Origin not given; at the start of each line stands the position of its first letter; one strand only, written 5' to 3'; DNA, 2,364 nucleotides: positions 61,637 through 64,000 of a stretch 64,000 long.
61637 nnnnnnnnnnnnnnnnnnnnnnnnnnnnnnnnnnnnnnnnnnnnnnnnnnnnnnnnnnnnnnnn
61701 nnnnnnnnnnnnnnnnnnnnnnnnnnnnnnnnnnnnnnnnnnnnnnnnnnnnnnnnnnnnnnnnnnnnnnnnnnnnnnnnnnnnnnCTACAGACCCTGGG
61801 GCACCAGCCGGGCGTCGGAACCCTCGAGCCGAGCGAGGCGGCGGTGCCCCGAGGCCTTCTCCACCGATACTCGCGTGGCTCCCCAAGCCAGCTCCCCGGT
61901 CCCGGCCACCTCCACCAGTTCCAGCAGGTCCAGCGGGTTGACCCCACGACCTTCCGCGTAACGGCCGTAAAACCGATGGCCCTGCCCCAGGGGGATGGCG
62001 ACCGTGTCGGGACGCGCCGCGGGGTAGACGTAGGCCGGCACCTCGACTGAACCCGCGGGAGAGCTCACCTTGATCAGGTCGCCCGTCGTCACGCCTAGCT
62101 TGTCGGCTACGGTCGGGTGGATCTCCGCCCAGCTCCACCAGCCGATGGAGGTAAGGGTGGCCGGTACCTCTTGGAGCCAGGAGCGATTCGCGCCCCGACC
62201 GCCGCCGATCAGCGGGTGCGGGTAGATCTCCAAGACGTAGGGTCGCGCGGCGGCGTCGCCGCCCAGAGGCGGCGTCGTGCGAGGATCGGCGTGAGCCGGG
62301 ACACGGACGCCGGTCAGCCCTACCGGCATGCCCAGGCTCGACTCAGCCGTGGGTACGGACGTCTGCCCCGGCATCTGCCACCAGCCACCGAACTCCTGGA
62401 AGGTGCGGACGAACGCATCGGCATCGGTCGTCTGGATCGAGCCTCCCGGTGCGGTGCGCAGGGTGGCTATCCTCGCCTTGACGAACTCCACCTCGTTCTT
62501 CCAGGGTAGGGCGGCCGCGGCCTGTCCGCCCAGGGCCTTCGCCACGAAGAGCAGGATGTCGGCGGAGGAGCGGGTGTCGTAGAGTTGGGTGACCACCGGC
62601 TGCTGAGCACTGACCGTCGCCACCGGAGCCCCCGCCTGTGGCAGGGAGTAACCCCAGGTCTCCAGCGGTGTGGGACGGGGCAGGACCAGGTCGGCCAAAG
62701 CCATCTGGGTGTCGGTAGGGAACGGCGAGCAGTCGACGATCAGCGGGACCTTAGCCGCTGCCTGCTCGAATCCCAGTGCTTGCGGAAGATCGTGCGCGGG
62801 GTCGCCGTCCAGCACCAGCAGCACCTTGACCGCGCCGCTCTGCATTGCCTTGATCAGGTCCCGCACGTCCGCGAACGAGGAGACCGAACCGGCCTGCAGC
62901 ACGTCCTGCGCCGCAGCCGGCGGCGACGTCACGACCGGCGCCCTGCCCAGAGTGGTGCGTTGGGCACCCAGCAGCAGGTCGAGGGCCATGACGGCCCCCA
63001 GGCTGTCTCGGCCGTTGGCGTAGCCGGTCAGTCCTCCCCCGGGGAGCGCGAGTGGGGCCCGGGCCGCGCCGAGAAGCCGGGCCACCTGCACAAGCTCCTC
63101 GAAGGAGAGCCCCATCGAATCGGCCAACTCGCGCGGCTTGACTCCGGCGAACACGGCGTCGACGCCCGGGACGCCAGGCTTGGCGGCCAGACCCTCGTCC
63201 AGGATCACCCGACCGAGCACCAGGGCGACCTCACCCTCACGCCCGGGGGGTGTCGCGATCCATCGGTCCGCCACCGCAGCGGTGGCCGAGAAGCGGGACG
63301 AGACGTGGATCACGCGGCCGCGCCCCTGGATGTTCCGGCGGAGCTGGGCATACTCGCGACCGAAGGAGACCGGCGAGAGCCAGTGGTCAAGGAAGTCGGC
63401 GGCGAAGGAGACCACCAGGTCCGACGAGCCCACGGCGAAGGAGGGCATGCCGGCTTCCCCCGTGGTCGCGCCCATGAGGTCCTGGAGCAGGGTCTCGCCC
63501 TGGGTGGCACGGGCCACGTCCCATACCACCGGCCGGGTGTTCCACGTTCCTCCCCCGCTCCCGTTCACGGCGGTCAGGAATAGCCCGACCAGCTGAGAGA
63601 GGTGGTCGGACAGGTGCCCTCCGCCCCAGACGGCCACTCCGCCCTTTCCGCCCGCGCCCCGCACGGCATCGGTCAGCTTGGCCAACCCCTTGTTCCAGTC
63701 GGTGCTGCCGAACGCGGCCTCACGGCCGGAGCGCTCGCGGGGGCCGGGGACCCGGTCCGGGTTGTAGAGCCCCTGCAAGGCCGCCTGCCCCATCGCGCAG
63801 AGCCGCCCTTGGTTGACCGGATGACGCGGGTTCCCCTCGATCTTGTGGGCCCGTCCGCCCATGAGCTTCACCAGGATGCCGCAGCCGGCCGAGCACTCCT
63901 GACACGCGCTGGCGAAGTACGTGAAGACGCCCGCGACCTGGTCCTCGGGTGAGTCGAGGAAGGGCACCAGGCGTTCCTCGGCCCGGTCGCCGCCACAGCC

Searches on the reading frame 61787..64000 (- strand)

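Call 48: search_protein_families(library=pfam, proteins=[window:61787-64000:-], max_evalue=0.00001)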
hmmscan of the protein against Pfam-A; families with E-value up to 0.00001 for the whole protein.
window:61787-64000:- (737 aa): 3 families
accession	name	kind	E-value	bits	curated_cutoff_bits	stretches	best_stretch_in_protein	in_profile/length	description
PF04879.21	Molybdop_Fe4S4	-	7.5e-15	55.1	22.7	1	29-80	4-55/55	Molybdopterin oxidoreductase Fe4S4 domain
PF01568.27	Molydop_binding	-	5.3e-12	46.2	26.8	1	624-690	31-92/110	Molydopterin dinucleotide binding domain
PF00384.28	Molybdopterin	-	2.1e-11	43.9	24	1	192-486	107-350/353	Molybdopterin oxidoreductase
